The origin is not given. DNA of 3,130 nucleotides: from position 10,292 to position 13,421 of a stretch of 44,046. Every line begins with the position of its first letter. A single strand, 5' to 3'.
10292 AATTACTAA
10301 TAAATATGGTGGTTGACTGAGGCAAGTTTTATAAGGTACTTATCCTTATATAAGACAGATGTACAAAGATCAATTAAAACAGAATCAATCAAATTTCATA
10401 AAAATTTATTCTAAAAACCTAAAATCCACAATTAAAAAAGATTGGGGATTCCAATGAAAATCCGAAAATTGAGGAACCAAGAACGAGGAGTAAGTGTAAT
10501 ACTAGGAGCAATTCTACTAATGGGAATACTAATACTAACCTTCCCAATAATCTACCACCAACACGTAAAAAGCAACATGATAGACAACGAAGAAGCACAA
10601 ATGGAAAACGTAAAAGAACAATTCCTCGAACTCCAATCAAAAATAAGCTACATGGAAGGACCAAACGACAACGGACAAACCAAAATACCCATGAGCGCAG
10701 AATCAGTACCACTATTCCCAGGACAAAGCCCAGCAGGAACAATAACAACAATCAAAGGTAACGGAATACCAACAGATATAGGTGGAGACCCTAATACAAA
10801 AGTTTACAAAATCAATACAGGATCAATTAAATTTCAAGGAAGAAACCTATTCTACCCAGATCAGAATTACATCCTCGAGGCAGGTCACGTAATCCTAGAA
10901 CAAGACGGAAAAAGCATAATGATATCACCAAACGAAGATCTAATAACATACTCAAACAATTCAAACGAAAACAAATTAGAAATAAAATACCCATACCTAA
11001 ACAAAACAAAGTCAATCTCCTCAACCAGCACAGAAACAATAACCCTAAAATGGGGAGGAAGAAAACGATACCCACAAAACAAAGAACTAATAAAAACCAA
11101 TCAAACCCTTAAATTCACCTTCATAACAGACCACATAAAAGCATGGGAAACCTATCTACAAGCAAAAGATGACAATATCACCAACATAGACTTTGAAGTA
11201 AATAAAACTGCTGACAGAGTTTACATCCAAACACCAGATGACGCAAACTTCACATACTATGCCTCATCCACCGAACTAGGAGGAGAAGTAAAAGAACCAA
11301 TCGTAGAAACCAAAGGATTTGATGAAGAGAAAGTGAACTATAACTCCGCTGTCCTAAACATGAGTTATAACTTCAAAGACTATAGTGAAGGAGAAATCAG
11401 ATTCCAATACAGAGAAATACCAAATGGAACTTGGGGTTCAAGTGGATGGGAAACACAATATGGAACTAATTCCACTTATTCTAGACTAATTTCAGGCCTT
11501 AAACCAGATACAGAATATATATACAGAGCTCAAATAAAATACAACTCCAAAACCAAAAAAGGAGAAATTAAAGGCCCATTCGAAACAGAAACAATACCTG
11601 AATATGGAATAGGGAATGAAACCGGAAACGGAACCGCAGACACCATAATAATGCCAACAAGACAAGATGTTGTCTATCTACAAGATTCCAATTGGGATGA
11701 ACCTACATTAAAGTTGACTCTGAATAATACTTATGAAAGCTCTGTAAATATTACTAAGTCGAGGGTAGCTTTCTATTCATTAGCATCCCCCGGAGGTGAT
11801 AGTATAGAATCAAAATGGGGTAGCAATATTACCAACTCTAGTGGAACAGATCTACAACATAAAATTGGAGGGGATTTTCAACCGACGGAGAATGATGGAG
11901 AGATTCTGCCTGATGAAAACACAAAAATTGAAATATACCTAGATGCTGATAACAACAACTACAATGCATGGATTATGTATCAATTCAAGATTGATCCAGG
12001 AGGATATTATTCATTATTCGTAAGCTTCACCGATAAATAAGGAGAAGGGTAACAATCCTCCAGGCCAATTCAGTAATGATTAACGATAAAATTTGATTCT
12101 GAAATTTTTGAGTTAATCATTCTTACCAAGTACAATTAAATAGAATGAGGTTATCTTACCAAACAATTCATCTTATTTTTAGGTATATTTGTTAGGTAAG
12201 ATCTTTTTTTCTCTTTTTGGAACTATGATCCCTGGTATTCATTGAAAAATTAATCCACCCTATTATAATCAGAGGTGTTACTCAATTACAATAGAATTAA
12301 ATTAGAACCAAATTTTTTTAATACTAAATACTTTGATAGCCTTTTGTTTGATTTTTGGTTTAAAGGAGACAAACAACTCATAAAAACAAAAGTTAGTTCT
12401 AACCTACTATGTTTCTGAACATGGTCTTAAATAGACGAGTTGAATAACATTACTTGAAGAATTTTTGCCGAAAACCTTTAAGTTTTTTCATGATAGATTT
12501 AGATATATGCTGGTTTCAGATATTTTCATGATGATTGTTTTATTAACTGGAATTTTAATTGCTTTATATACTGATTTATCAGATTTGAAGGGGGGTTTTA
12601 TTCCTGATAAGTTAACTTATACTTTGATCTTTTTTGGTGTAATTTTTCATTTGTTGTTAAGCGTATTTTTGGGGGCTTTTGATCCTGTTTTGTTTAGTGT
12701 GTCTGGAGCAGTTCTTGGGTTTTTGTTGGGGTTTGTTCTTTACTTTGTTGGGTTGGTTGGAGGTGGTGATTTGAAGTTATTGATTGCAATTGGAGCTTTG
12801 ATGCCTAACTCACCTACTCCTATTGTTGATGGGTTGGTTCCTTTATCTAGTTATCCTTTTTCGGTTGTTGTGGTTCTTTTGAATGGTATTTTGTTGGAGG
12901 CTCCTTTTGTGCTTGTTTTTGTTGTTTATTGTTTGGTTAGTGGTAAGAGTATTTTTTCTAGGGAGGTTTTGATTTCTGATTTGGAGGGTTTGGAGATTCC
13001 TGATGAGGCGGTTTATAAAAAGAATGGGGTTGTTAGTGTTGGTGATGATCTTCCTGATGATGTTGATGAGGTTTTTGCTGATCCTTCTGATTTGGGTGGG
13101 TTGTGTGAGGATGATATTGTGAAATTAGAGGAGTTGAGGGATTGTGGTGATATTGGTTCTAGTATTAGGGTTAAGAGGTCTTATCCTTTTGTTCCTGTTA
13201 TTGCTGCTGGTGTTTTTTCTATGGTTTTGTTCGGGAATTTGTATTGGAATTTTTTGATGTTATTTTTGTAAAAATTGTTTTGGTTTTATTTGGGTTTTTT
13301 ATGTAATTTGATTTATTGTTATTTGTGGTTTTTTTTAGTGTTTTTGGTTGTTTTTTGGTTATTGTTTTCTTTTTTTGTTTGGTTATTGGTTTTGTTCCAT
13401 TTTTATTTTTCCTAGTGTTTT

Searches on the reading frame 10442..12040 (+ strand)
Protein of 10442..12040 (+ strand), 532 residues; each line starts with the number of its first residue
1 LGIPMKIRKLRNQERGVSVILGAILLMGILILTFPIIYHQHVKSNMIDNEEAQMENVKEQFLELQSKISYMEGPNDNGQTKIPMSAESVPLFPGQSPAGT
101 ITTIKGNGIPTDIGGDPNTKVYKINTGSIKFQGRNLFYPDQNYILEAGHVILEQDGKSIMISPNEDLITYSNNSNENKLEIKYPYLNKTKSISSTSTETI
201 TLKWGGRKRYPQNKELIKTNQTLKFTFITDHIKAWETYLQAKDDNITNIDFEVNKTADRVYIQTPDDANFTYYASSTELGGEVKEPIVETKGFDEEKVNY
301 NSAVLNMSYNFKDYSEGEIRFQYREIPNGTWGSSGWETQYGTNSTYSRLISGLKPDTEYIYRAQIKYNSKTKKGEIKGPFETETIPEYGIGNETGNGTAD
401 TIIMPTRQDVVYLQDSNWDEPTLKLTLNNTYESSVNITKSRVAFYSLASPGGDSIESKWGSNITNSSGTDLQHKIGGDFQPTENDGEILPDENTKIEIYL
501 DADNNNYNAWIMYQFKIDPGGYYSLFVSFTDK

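Call 14: search_protein_families(library=pfam, proteins=[window:10442-12040:+], max_evalue=0.01)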
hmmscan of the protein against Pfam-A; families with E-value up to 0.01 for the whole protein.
window:10442-12040:+ (532 aa): 1 family
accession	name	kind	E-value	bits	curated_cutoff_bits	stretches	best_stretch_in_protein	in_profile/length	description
PF23960.2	DUF7289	-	0.002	18.2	27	0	15-67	1-53/238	Family of unknown function (DUF7289)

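Call 34: find_encoding_contigs(protein=window:10454-12040:+, flank=10000, max_places=10)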
Protein window:10454-12040:+ (528 aa): no gene with exactly this product is on record in the collection.

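Call 35: find_encoding_contigs(protein=window:10442-12040:+, flank=10000, max_places=10)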
Protein window:10442-12040:+ (532 aa): no gene with exactly this product is on record in the collection.

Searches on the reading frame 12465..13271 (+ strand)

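Call 14: search_protein_families(library=pfam, proteins=[window:12465-13271:+], max_evalue=0.01)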
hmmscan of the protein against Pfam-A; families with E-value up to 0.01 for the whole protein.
window:12465-13271:+ (268 aa): 1 family
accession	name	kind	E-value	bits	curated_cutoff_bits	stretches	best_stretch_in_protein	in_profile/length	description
PF01478.23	Peptidase_A24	-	3.7e-12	47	26.5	1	30-143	4-97/104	Type IV leader peptidase family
